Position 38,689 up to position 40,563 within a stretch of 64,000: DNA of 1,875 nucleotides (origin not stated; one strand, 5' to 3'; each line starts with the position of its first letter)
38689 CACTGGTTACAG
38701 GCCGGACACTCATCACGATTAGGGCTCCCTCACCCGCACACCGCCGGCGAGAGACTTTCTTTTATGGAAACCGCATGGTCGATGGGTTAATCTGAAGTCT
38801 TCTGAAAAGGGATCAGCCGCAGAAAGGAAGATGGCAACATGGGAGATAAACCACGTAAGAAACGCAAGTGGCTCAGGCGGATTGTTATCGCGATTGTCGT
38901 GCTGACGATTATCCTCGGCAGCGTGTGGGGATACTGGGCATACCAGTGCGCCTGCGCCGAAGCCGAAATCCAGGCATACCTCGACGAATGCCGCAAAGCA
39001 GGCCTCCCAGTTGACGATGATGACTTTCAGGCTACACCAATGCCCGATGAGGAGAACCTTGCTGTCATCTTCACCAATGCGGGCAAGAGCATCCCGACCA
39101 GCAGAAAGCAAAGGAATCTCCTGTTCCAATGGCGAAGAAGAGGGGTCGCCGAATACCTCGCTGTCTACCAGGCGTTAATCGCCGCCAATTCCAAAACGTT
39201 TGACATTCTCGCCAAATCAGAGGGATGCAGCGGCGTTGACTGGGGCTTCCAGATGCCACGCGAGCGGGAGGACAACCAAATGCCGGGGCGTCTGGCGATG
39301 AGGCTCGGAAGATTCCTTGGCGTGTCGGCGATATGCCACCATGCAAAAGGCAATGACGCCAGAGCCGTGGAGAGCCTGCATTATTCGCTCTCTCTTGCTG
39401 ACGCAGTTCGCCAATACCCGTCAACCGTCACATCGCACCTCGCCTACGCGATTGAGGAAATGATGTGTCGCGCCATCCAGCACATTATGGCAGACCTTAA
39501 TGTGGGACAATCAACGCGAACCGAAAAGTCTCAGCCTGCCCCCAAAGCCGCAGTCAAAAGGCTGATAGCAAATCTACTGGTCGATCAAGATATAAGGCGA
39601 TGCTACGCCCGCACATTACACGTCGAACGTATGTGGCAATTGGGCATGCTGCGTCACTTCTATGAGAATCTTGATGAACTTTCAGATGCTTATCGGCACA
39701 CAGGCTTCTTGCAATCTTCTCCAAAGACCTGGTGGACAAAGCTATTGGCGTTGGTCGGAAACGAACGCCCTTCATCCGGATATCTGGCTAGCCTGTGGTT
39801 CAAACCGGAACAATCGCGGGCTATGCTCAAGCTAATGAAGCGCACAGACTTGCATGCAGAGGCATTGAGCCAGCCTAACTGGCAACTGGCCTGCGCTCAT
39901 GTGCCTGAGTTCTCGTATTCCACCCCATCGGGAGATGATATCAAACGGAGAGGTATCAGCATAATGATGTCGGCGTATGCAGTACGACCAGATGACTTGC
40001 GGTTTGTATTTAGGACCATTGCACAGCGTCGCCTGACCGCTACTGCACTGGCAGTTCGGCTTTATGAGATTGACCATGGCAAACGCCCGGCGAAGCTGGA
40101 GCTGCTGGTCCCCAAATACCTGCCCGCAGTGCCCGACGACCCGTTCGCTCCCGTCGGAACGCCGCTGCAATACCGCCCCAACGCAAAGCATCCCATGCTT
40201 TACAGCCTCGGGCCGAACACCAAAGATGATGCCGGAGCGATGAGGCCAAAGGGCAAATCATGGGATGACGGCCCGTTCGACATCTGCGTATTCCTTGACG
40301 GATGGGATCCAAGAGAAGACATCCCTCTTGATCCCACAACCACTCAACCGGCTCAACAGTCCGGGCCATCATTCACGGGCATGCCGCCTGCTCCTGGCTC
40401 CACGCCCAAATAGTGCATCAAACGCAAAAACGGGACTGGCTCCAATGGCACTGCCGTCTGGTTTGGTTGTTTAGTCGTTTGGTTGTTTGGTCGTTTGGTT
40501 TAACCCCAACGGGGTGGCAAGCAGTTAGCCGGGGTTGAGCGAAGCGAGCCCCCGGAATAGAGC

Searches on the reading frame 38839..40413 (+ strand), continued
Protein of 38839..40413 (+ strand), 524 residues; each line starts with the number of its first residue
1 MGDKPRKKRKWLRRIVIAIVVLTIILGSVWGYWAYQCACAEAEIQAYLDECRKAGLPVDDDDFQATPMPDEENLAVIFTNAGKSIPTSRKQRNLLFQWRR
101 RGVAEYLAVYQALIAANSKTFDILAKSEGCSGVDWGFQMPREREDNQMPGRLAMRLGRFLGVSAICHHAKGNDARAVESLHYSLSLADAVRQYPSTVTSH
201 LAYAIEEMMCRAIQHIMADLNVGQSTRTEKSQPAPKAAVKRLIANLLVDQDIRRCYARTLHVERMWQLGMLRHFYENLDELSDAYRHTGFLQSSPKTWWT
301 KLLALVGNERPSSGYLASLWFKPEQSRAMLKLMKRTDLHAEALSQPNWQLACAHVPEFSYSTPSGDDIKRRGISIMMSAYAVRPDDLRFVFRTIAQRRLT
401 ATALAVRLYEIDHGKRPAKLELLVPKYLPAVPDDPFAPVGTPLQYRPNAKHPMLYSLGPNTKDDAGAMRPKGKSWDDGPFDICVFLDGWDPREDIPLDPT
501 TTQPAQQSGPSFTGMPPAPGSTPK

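Call 58: fold_search(model_id=the predicted structure, library=pdb)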
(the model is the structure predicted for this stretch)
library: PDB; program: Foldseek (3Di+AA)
matches with E <= 10: 385; with E <= 0.001: 0
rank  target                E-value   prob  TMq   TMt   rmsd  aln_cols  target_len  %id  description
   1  4x9e_B                2.1e-02  0.30  0.12  0.12  24.7       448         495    9  DEOXYGUANOSINETRIPHOSPHATE TRIPHOSPHOHYDROLASE from Escherichia coli with two DNA effector molecules (released 2015-02-25)
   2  4x9e_A                3.7e-02  0.28  0.12  0.13  24.2       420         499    8  DEOXYGUANOSINETRIPHOSPHATE TRIPHOSPHOHYDROLASE from Escherichia coli with two DNA effector molecules (released 2015-02-25)
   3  4x9e_C                4.4e-02  0.23  0.12  0.12  24.3       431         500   10  DEOXYGUANOSINETRIPHOSPHATE TRIPHOSPHOHYDROLASE from Escherichia coli with two DNA effector molecules (released 2015-02-25)
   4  4x9e_E                5.5e-02  0.20  0.12  0.12  24.7       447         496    8  DEOXYGUANOSINETRIPHOSPHATE TRIPHOSPHOHYDROLASE from Escherichia coli with two DNA effector molecules (released 2015-02-25)
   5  4x9e_D                6.0e-02  0.18  0.12  0.12  24.6       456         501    9  DEOXYGUANOSINETRIPHOSPHATE TRIPHOSPHOHYDROLASE from Escherichia coli with two DNA effector molecules (released 2015-02-25)
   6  6oiw_A                9.7e-02  0.16  0.12  0.12  24.9       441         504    9  Structure of Escherichia coli dGTPase bound to dGTP-1-thiol (released 2019-05-15)
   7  9dze_f                2.6e-01  0.25  0.13  0.23  24.1       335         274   12  Computationally Designed Bifaceted Protein Nanomaterial pD5-14 (released 2024-10-30)
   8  5f0k_A                2.6e-01  0.18  0.16  0.18  28.2       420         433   10  Structure of VPS35 N terminal region (released 2016-12-07)
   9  6oiv_F                2.6e-01  0.10  0.11  0.12  24.6       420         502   10  XFEL structure of Escherichia coli dGTPase (released 2019-06-05)
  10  7abh_u                3.0e-01  0.08  0.09  0.06  21.9       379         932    9  Human pre-Bact-2 spliceosome (SF3b/U2 snRNP portion) (released 2020-12-09)
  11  9dze_a                4.3e-01  0.25  0.14  0.25  24.2       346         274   12  Computationally Designed Bifaceted Protein Nanomaterial pD5-14 (released 2024-10-30)
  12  6bpp_B                4.5e-01  0.12  0.12  0.12  27.0       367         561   13  E. coli MsbA in complex with LPS and inhibitor G092 (released 2018-05-02)
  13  9fur_A                5.4e-01  0.09  0.11  0.11  26.9       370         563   11  MsbA in LMNG inward-facing narrow (released 2025-03-19)
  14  7sel_A                5.6e-01  0.08  0.12  0.11  29.1       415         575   13  E. coli MsbA in complex with LPS and inhibitor G7090 (compound 3) (released 2022-03-09)
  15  4ry2_B                6.2e-01  0.06  0.09  0.08  27.8       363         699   11  Crystal structure of the peptidase-containing ABC transporter PCAT1 (released 2015-07-22)
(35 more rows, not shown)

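Call 83: find_homologous_proteins(query=A4, max_evalue=1e-20)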
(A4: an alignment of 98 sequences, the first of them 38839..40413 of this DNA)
Query A4 (98 sequences) (524 aa, profile of the alignment): 12 proteins with E <= 1e-20 among 8000 candidates.
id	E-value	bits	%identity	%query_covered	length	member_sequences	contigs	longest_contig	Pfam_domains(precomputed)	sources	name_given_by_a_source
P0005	4.7e-174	598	29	91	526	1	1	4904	-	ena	-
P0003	5.7e-171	588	31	94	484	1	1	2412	-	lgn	-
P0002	1.5e-153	530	33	92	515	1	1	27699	-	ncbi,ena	-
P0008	3.1e-148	513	28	90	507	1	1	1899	-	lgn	-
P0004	8.9e-148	511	31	93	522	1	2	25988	-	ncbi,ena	-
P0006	1.0e-147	511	29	91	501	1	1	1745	-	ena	-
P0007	1.3e-146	507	26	96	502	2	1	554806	-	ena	-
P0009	3.7e-140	486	28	91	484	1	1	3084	-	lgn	-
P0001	7.2e-133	462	100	100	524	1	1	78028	-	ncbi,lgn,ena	-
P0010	7.6e-123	429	27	88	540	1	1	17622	-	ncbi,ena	-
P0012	8.2e-119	416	24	87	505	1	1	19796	-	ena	-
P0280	2.1e-31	127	37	7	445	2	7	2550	-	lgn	-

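Call 92: search_protein_families(library=padloc, proteins=[window:38839-40413:+], max_evalue=0.01)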
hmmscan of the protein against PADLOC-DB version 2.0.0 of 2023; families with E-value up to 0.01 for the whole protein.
window:38839-40413:+ (524 aa): 0 families

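Call 93: search_protein_families(library=phrogs, proteins=[window:38839-40413:+], max_evalue=0.01)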
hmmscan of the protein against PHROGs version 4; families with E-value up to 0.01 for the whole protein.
window:38839-40413:+ (524 aa): 0 families

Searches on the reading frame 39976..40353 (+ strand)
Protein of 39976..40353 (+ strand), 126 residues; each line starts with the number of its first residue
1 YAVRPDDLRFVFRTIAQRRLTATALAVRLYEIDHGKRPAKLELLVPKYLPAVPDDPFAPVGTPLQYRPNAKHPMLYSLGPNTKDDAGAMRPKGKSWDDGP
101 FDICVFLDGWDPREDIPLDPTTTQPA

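Call 68: predict_structure(alignment_id=A5)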
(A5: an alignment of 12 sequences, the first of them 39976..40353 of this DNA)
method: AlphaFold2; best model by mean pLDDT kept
length: 126 residues; sequences in the alignment: 12
mean_pLDDT: 84.3   pTM: 0.77
mean pLDDT of the five models: 84.3, 84.1, 83.8, 81.1, 74.4
residues with pLDDT >= 90: 70; 70-90: 26; 50-70: 29; < 50: 1
segments of 3 or more residues with pLDDT < 50: none
pLDDT, mean of each block of 10 residues (from residue 1): 67 92 98 98 98 95 96 92 80 57 90 66 56
secondary structure, 60 per line:
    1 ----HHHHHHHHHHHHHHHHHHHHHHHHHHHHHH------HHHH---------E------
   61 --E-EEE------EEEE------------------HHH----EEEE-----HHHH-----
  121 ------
elements in order: H5-34 H41-44 E65-67 E74-77 E103-106 H112-115

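Call 81: search_solved_structures(query=A7, max_evalue=10, show_alignments=3)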
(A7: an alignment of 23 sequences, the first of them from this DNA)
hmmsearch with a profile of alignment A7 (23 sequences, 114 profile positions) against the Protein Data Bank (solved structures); distinct sequences matched with E-value up to 10: 2.
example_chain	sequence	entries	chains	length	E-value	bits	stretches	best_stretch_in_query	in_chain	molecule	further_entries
2kep_A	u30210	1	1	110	0.0094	19.1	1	12-84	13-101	General secretion pathway protein G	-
1t92_A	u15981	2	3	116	0.79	12.9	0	17-81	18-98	General secretion pathway protein G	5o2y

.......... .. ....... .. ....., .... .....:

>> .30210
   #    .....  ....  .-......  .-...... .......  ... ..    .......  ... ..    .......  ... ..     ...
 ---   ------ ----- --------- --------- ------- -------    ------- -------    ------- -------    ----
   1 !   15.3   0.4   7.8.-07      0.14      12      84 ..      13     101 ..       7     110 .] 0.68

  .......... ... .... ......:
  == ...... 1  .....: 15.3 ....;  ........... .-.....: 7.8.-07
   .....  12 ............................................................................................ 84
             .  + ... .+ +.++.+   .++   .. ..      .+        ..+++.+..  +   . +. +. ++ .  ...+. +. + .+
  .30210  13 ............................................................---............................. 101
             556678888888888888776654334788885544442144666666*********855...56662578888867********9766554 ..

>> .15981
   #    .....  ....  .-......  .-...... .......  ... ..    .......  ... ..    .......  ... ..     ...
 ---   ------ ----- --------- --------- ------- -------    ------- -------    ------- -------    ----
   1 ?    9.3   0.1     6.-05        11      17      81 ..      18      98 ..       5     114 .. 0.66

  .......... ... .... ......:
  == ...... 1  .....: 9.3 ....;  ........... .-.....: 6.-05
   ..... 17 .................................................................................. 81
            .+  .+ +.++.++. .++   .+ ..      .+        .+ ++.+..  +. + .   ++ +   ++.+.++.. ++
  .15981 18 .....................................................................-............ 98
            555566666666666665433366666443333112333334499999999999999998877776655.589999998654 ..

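Call 82: search_protein_families(library=pfam, alignment_id=A7, max_evalue=10)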
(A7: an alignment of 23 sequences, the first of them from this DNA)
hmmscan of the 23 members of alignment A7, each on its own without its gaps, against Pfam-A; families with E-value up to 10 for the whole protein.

A. member 1, seq(115 aa): 1 family
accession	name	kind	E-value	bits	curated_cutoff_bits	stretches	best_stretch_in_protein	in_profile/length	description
PF07351.18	DUF1480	-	0.28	11.7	25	1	99-114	37-52/78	Protein of unknown function (DUF1480)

B. families by the number of members that match (of 23 scanned): 6 families
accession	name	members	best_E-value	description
PF08334.16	T2SSG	6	0.0014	Type II secretion system (T2SS), protein G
PF00672.30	HAMP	1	0.085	HAMP domain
PF24182.1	G1RFP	1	0.1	Gene 1 ring forming protein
PF16400.11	DUF5008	1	0.15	Domain of unknown function (DUF5008)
PF19976.4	GAAD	1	0.16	GTPase-associated adaptor domain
PF07351.18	DUF1480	1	0.28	Protein of unknown function (DUF1480)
